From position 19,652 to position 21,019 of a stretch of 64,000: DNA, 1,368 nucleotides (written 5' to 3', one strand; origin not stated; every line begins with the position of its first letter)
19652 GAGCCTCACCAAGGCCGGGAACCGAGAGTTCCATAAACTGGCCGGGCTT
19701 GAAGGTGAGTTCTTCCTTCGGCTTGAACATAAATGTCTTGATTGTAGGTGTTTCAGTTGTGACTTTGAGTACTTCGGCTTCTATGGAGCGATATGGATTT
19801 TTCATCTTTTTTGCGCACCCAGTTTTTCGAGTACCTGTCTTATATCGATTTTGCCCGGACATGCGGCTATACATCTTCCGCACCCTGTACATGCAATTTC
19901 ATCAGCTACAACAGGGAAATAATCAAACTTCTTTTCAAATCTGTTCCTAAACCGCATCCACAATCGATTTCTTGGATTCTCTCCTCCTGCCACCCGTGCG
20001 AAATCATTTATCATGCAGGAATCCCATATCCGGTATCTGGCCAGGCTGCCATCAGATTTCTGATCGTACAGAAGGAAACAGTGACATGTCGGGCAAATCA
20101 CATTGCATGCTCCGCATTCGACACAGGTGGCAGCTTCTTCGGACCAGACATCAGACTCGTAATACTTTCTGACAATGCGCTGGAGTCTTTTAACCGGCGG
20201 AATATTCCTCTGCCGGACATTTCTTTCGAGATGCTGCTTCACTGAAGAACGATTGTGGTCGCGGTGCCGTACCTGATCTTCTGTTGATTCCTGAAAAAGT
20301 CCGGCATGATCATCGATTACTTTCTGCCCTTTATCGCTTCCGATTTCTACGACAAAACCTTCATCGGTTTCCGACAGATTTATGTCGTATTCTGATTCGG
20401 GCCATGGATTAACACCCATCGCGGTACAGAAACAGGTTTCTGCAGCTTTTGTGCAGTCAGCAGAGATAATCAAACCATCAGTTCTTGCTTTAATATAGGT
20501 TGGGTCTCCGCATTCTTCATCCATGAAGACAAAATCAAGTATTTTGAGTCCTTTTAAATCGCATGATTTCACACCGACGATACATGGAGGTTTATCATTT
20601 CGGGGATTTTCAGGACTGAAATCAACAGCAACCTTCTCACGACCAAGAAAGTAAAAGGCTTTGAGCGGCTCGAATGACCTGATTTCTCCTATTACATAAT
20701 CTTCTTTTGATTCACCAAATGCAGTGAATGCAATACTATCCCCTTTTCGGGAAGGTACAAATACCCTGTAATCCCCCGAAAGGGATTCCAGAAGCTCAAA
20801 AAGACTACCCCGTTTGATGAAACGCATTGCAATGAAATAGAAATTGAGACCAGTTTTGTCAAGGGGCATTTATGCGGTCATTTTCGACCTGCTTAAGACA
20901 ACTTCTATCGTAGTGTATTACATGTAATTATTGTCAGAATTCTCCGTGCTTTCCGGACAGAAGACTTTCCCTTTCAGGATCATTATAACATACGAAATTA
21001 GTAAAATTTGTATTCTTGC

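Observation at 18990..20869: AsrA/AsrB (sulfhydrogenase beta/gamma-like) flavin/FeS module fused at the head of the energy-converting hydrogenase operon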

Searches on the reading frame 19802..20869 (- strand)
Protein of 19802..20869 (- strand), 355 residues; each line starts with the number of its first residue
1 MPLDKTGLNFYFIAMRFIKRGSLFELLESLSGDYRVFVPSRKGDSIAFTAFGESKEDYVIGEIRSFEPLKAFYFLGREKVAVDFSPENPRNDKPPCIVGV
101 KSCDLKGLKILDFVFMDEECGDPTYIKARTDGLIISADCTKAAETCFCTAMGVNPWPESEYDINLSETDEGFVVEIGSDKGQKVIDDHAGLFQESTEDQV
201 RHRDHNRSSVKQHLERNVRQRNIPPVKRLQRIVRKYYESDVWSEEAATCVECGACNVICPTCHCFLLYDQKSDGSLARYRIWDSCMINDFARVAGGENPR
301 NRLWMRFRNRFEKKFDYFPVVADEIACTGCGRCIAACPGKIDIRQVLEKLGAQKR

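Call 4: search_protein_families(library=pfam, proteins=[window:19802-20869:-], max_evalue=0.01)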
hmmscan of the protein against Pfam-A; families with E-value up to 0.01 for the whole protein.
window:19802-20869:- (355 aa): 13 families
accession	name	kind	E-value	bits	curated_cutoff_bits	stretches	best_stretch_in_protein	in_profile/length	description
PF17179.9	Fer4_22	-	4e-30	105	27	1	248-341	1-95/95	4Fe-4S dicluster domain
PF13237.11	Fer4_10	-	1.2e-06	28.7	25.5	1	320-339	2-21/53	4Fe-4S dicluster domain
PF12797.12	Fer4_2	-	1.5e-06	28.3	24.5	1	320-338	3-21/22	4Fe-4S binding domain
PF13187.11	Fer4_9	-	3.9e-06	27.2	27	1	325-340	35-50/52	4Fe-4S dicluster domain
PF13534.11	Fer4_17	-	1.1e-05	26.3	22.2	0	236-260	33-57/61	4Fe-4S dicluster domain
PF00037.32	Fer4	-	5.8e-05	23.2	21.1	1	323-338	4-19/24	4Fe-4S binding domain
PF13183.11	Fer4_8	-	0.00023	22.1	27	1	246-341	2-68/68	4Fe-4S dicluster domain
PF13484.11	Fer4_16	-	0.00048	21.3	30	0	327-340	2-15/66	4Fe-4S double cluster binding domain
PF25160.1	LdpA_Fe-S-bd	-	0.00049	20.3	27.6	1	326-340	27-41/49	LdpA Fe-S cluster-binding domain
PF13746.11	Fer4_18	-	0.00059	20.4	27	1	324-347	58-81/114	4Fe-4S dicluster domain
PF12838.12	Fer4_7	-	0.0013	19.6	27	1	248-339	1-50/52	4Fe-4S dicluster domain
PF12837.12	Fer4_6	-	0.0018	18.6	25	1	326-338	8-20/24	4Fe-4S binding domain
PF14697.11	Fer4_21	-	0.0055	17.2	35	0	320-338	36-52/59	4Fe-4S dicluster domain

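Call 5: search_protein_families(library=ncbifam, proteins=[window:19802-20869:-], max_evalue=0.001)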
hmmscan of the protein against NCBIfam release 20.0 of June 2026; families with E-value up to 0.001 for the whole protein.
window:19802-20869:- (355 aa): 14 families
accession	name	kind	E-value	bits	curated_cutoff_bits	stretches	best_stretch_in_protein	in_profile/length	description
NF040829.1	sulfhyd_ShyB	equivalog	5.4e-53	180.1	690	1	15-350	1-329/334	NAD(P)-dependent hydrogenase/sulfhydrogenase 2 subunit beta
NF040833.1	sulfhyd_HydB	equivalog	7.6e-45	153.3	750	1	20-347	8-332/367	NADPH-dependent hydrogenase/sulfhydrogenase 1 subunit beta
TIGR02910.1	sulfite_red_A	equivalog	8.7e-41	140.2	323.15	1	87-352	82-328/334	anaerobic sulfite reductase subunit AsrA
NF041837.1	rnfC_Methano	equivalog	3.4e-05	22.9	650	0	326-347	398-419/438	Rnf electron transport complex subunit RnfC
NF038196.1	ferrodoxin_EFR1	subfamily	7.7e-05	22.8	75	0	228-261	165-198/242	EFR1 family ferrodoxin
NF010590.0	PRK13984.1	equivalog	9.9e-05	20.6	946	0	212-261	154-204/611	putative oxidoreductase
NF004898.0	PRK06259.1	equivalog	0.00017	20.4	385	0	325-352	186-214/488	fumarate reductase (CoM/CoB) subunit TfrB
TIGR01971.1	NuoI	subfamily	0.00023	20.8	113.05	0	298-346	18-64/121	NADH-quinone oxidoreductase, chain I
TIGR02745.1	ccoG_rdxA_fixG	equivalog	0.00033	19.7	316.7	0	324-345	230-251/435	cytochrome c oxidase accessory protein CcoG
NF040763.1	FeFe_hydrog_A6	exception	0.00058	18.3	765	0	323-339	186-202/571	NADH-dependent [FeFe] hydrogenase, group A6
TIGR02512.1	FeFe_hydrog_A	subfamily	0.00059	18.8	405.95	0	318-339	43-64/375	[FeFe] hydrogenase, group A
NF005506.0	PRK07118.1-5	equivalog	0.0008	18.9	388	0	320-341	165-186/279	Fe-S cluster domain-containing protein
NF005746.0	PRK07570.1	subfamily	0.00086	18.6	243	0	323-338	155-170/250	succinate dehydrogenase/fumarate reductase iron-sulfur subunit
TIGR00314.1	cdhA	equivalog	0.00098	17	781.3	0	324-349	398-461/784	CO dehydrogenase/acetyl-CoA synthase complex subunit alpha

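Call 7: find_encoding_contigs(protein=window:19802-20869:-, flank=10000, max_places=6)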
Protein window:19802-20869:- (355 aa): 1 contig read that carries it; 1 place shown.
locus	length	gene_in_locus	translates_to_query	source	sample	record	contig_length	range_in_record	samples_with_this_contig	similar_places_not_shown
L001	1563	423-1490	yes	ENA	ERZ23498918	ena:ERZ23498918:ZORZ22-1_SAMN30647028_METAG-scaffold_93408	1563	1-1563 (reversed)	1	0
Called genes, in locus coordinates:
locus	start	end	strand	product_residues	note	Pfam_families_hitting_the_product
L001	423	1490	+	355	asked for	PF13237:Fer4_10 (faint), PF13187:Fer4_9 (faint), PF13534:Fer4_17 (faint), PF12797:Fer4_2 (faint), PF17179:Fer4_22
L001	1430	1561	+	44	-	?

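Call 10: find_homologous_proteins(query=window:19802-20869:-, max_evalue=1e-10)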
Query window:19802-20869:- (355 aa): 2600 proteins with E <= 1e-10 among 3814 candidates; the best 120 are listed.
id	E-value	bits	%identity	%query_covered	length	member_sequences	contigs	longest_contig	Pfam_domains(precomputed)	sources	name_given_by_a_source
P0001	9.3e-247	836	100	100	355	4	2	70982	PF17179.10,PF12797.13,PF13534.12,PF13237.12,PF13187.12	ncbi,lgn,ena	-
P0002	4.5e-221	751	89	100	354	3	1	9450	PF17179.10,PF12797.13,PF13237.12,PF13187.12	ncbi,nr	ncbi:MAG: 4Fe-4S dicluster domain-containing protein [Candidatus Aegiribacteria sp.]|nr:4Fe-4S diclu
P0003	8.7e-219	744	87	100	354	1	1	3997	PF17179.10,PF12797.13,PF13534.12,PF13237.12,PF13187.12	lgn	-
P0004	4.7e-206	702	86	96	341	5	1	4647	PF17179.10,PF12797.13,PF13746.12,PF13237.12,PF13187.12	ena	-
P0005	9.6e-205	698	85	96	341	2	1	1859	PF17179.10,PF12797.13,PF13237.12,PF13187.12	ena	-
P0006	2.0e-203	693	83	96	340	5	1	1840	PF17179.10,PF12797.13,PF13534.12,PF13237.12,PF13187.12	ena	-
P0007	5.5e-201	685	83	96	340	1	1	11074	PF17179.10,PF12797.13,PF13746.12,PF13534.12,PF13187.12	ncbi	-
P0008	1.8e-182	624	73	100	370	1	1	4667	PF17179.10,PF00037.33,PF13746.12,PF12838.13,PF13534.12,PF13237.12,PF13187.12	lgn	-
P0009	6.0e-164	563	67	98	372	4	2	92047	PF17179.10,PF00037.33,PF13746.12,PF12838.13,PF13237.12,PF13187.12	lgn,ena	-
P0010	8.1e-162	556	69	95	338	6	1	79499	PF17179.10,PF13746.12,PF12838.13,PF13534.12,PF13237.12,PF13187.12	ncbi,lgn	-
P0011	3.1e-161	555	66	98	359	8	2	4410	PF17179.10,PF13746.12,PF12838.13,PF13237.12,PF13187.12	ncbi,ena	-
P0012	5.2e-161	554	65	98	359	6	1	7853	PF17179.10,PF13746.12,PF12838.13,PF13237.12,PF13187.12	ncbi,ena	-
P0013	1.5e-160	552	66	98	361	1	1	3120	PF17179.10,PF13746.12,PF12838.13,PF13534.12,PF13237.12,PF13187.12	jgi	-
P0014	1.5e-160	552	68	95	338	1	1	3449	PF17179.10,PF00037.33,PF13746.12,PF12838.13,PF13237.12,PF13187.12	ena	-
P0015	1.4e-158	546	65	98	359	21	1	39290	PF17179.10,PF13746.12,PF12838.13,PF13237.12,PF13187.12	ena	-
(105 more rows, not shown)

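Call 11: find_related_loci(query=window:19802-20869:-, collection=genome_contigs, flank=10000)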
Query window:19802-20869:- (355 aa) in genome_contigs; peptide patterns used: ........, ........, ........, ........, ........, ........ (x = any residue, [..] = any of these).
95 stretches matched a pattern; 45 encode a relative of the query (tblastn E <= 1e-3); 45 distinct loci.
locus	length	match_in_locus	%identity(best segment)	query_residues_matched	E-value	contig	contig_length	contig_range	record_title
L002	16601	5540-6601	88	1-354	0e+0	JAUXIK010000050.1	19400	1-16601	MAG: Candidatus Aegiribacteria sp. isolate CSMAG_2979 CSMAG_2979_k119_395348_length_19400_cov_8.8666, whole genome shotg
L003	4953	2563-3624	87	1-354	0e+0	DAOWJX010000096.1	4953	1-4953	MAG TPA_asm: Candidatus Aegiribacteria sp. isolate CSMAG_2080 CSMAG_2080_k141_2502927_length_4953_cov_10.0000, whole gen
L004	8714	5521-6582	86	1-354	0e+0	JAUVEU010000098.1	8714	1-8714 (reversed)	MAG: Candidatus Aegiribacteria sp. isolate CSMAG_331 CSMAG_331_k141_1677493_length_8714_cov_9.9769, whole genome shotgun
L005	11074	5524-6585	82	1-354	0e+0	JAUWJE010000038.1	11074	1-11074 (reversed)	MAG: Candidatus Fermentibacteria bacterium isolate CSMAG_2312 CSMAG_2312_k127_508892_length_11074_cov_27.4243, whole gen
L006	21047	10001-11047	68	2-350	3e-168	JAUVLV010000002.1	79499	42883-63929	MAG: Candidatus Aegiribacteria sp. isolate CSMAG_515 CSMAG_515_k141_420340_length_79499_cov_25.7066, whole genome shotgu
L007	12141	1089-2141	66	2-350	2e-162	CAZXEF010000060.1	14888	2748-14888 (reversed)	MAG TPA_asm: uncultured bacterium isolate binchicken_co129_934 genome assembly, contig: NODE_12092_length_14888_cov_5.14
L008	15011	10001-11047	65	2-350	2e-161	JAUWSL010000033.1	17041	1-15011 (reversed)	MAG: Candidatus Aegiribacteria sp. isolate CSMAG_2553 CSMAG_2553_k127_7907646_length_17041_cov_51.8613, whole genome sho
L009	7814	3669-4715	65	2-350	9e-161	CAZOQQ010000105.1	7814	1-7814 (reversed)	MAG TPA_asm: uncultured bacterium isolate binchicken_co67_278 genome assembly, contig: NODE_10616_length_7814_cov_3.8595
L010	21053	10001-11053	64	2-350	3e-156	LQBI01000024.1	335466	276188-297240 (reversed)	MAG: Candidatus Aegiribacteria sp. MLS_C scaffold_3, whole genome shotgun sequence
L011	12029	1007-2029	58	14-350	4e-130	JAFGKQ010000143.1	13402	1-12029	MAG: Candidatus Fermentibacterales bacterium isolate Zod_Metabat.345 k87_5595989, whole genome shotgun sequence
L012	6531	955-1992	53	6-350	1e-129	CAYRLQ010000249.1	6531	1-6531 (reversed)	MAG TPA_asm: uncultured Nitrospiraceae bacterium isolate binchicken_co100_346 genome assembly, contig: NODE_19004_length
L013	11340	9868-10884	55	13-350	2e-129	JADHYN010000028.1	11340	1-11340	MAG: Candidatus Omnitrophota bacterium isolate BS750m-G80 BS-750m-C10500, whole genome shotgun sequence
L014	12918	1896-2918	55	15-354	5e-128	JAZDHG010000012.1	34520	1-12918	MAG: Candidatus Omnitrophota bacterium isolate MEGAHIT-group-0.309 k141_7501325, whole genome shotgun sequence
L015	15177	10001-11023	53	15-354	3e-126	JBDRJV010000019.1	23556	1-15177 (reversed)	MAG: Candidatus Omnitrophota bacterium isolate MEGAHIT-group-1.676 k141_2848780, whole genome shotgun sequence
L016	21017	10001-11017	55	13-350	4e-126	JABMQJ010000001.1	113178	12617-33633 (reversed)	MAG: Candidatus Omnitrophota bacterium isolate bin.346 k141_100784, whole genome shotgun sequence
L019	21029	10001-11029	54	8-350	4e-124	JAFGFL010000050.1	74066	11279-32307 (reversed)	MAG: Candidatus Omnitrophota bacterium isolate Zod_Metabat.1316 k87_8380711, whole genome shotgun sequence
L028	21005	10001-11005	53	17-350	1e-115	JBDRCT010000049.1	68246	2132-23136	MAG: Candidatus Omnitrophota bacterium isolate MEGAHIT-group-1.200 k141_10569235, whole genome shotgun sequence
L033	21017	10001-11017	49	15-351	5e-112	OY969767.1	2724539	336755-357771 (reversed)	MAG: uncultured Elusimicrobia bacterium isolate MFD00032.bin.c.1 genome assembly, chromosome: 1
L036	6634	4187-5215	47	16-354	8e-104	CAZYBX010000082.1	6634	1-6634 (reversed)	MAG TPA_asm: uncultured Planctomycetia bacterium isolate SRP214966_co4_24 genome assembly, contig: NODE_15512_length_663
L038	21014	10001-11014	46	17-350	3e-99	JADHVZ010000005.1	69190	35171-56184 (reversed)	MAG: Candidatus Omnitrophota bacterium isolate BS750m-G14 BS-750m-C196, whole genome shotgun sequence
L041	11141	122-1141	42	13-353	2e-83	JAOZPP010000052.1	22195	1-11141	MAG: bacterium isolate GMC4.metabat2.244 GMC4_2056_length_22195_cov_22.043135, whole genome shotgun sequence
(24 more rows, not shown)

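Call 23: search_solved_structures(query=window:19802-20869:-, max_evalue=0.001, show_alignments=2)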
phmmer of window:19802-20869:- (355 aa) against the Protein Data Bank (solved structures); distinct sequences matched with E-value up to 0.001: 3.
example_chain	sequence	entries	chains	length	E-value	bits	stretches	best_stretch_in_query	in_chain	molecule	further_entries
9nez_B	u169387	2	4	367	3.9e-42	147.8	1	20-344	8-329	Sulfhydrogenase 1 subunit beta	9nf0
9sfi_A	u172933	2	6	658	0.00012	24.4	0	311-343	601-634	CoB--CoM heterodisulfide reductase iron-sulfur subunit A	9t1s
8rvu_E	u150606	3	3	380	0.00017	24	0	169-265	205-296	Formate dehydrogenase, beta subunit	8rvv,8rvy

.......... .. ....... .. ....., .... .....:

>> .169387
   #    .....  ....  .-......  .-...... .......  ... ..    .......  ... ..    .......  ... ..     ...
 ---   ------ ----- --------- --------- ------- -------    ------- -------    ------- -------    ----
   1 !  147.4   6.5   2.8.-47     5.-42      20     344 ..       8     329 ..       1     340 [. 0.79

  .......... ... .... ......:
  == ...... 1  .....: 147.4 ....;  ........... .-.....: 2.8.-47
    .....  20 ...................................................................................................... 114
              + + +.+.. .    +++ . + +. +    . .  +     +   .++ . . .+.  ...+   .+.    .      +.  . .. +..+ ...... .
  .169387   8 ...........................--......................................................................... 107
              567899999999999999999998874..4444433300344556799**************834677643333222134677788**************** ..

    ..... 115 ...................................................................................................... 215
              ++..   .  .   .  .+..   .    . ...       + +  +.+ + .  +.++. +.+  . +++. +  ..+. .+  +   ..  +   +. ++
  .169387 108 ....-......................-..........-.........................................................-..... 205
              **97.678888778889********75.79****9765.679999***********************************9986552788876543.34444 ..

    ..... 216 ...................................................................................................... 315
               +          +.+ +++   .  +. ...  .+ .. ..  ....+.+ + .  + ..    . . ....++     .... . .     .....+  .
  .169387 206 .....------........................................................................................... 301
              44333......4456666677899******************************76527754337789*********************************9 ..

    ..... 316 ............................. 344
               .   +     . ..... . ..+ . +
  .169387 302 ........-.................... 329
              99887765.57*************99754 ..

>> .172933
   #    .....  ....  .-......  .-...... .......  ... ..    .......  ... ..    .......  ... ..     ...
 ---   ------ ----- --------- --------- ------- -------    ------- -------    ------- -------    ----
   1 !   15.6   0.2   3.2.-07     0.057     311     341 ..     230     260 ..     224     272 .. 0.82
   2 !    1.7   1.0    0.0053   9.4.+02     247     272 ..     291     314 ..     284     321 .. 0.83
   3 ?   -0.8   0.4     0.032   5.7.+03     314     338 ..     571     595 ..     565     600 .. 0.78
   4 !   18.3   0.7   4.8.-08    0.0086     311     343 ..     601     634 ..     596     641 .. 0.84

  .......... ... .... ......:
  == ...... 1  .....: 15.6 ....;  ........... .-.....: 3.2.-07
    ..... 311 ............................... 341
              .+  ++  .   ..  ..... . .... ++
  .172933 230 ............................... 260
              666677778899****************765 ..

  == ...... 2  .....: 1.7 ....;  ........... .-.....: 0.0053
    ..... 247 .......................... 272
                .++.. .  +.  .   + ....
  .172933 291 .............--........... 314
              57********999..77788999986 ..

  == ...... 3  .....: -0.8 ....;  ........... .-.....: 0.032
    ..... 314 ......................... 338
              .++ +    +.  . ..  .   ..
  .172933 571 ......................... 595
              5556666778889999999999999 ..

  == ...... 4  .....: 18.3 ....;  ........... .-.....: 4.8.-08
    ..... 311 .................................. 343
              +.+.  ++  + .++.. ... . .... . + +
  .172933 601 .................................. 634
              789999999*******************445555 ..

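Call 39: search_protein_families(library=pfam, proteins=[L016:9336-10004:+, L019:9202-9849:+, L028:8582-9274:+, L006:7546-9837:+, L006:6438-7655:+, L006:2768-6445:+], max_evalue=0.001)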
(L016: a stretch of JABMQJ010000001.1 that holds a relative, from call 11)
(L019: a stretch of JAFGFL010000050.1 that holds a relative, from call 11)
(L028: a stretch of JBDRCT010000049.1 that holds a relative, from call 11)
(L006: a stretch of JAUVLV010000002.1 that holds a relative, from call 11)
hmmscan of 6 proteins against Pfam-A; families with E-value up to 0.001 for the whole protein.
L016:9336-10004:+ (222 aa): 4 families
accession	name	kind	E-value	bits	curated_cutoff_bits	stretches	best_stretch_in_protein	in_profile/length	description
PF02629.25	CoA_binding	-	8.7e-22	78.1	22.3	1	94-191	1-96/97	CoA binding domain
PF06971.19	Put_DNA-bind_N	-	1.5e-14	54.3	27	1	18-65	1-48/49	Putative DNA-binding protein N-terminus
PF01408.29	GFO_IDH_MocA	-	1.2e-06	29.7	24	1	98-187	2-91/120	Oxidoreductase family, NAD-binding Rossmann fold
PF01118.30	Semialdhyde_dh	-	0.00052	20.8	26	1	98-186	1-94/121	Semialdehyde dehydrogenase, NAD binding domain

L019:9202-9849:+ (215 aa): 1 family
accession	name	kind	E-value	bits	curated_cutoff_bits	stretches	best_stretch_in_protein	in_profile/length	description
PF13386.12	DsbD_2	-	0.00032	21.1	24.9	1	42-199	29-193/199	Cytochrome C biogenesis protein transmembrane region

L028:8582-9274:+ (230 aa): 3 families
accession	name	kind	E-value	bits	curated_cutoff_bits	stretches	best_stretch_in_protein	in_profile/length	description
PF02629.25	CoA_binding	-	1e-18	68.3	22.3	1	107-201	4-96/97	CoA binding domain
PF06971.19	Put_DNA-bind_N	-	1.1e-13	51.5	27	1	28-76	1-49/49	Putative DNA-binding protein N-terminus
PF08280.17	HTH_Mga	-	0.00036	20.9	23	1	44-79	11-44/59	M protein trans-acting positive regulator (MGA) HTH domain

L006:7546-9837:+ (763 aa): 10 families
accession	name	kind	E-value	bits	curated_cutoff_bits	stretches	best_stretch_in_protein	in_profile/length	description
PF01464.25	SLT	-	4.6e-21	75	21.3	1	621-729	6-111/117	Transglycosylase SLT domain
PF13432.12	TPR_16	-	2.1e-10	41.3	32.7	0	323-379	1-54/65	Tetratricopeptide repeat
PF13428.12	TPR_14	-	1.2e-09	38.3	23.5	0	319-351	1-33/44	Tetratricopeptide repeat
PF13174.12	TPR_6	-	1.7e-07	31.9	26.3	0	323-351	4-32/33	Tetratricopeptide repeat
PF07719.23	TPR_2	-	1.9e-07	31.1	27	0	431-454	2-25/34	Tetratricopeptide repeat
PF14559.12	TPR_19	-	7.3e-07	29.9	25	0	335-388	7-57/68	Tetratricopeptide repeat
PF13525.12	YfiO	-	1.3e-06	28.7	25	1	404-476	16-88/203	Outer membrane lipoprotein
PF13424.12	TPR_12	-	8.8e-06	26.3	30.1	0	326-380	10-69/77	Tetratricopeptide repeat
PF13371.12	TPR_9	-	0.00032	21.1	35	0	318-355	28-65/73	Tetratricopeptide repeat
PF12895.13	ANAPC3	-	0.00055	20.6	27.2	0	295-344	30-81/82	Anaphase-promoting complex, cyclosome, subunit 3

L006:6438-7655:+ (405 aa): 17 families
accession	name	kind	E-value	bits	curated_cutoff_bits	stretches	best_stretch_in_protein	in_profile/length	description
PF14559.12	TPR_19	-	6e-17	62.2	25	3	272-330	6-63/68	Tetratricopeptide repeat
PF00515.34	TPR_1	-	7.9e-17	60.7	27.8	1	292-323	2-33/34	Tetratricopeptide repeat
PF07719.23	TPR_2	-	1.2e-15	56.7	27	1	292-323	2-33/34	Tetratricopeptide repeat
PF13428.12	TPR_14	-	1.9e-13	50.1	23.5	1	362-402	3-43/44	Tetratricopeptide repeat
PF13414.12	TPR_11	-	1.2e-12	47.7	26.8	2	299-336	2-39/42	TPR repeat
PF13424.12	TPR_12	-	1.7e-12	47.8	30.1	2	259-320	5-74/77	Tetratricopeptide repeat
PF13181.12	TPR_8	-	7.1e-12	44.9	25.7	1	292-323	2-33/34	Tetratricopeptide repeat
PF13431.12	TPR_17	-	1.6e-10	40.9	24.4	1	281-312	3-34/34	Tetratricopeptide repeat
PF13432.12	TPR_16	-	3.7e-08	34.1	32.7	0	264-323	4-63/65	Tetratricopeptide repeat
PF13374.12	TPR_10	-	1.3e-06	28.6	27.5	0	294-320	5-31/42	Tetratricopeptide repeat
PF13371.12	TPR_9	-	1.6e-06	28.5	35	0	266-324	4-62/73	Tetratricopeptide repeat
PF12895.13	ANAPC3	-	9.1e-06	26.3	27.2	0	264-316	30-81/82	Anaphase-promoting complex, cyclosome, subunit 3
PF23914.1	TPR_CcmH_CycH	-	1.3e-05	25.5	42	1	269-387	28-148/158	Cytochrome c-type biogenesis protein H TPR domain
PF13176.12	TPR_7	-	1.9e-05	24.8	27.9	0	364-393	3-34/36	Tetratricopeptide repeat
PF13429.12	TPR_15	-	5.5e-05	23.2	26.2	0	294-392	149-246/280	Tetratricopeptide repeat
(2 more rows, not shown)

L006:2768-6445:+ (1225 aa): 5 families
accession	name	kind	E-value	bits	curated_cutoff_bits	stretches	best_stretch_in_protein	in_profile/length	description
PF14559.12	TPR_19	-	6e-07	30.1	25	0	404-445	15-56/68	Tetratricopeptide repeat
PF07719.23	TPR_2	-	7.5e-05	23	27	0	319-340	8-29/34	Tetratricopeptide repeat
PF13424.12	TPR_12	-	0.0002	22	30.1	0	401-439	31-70/77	Tetratricopeptide repeat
PF25058.1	ARM_TT21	-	0.00029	21.3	27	0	28-84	41-97/155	Tetratricopeptide repeat protein 21 ARM repeat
PF12895.13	ANAPC3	-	0.00043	20.9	27.2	0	405-440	14-49/82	Anaphase-promoting complex, cyclosome, subunit 3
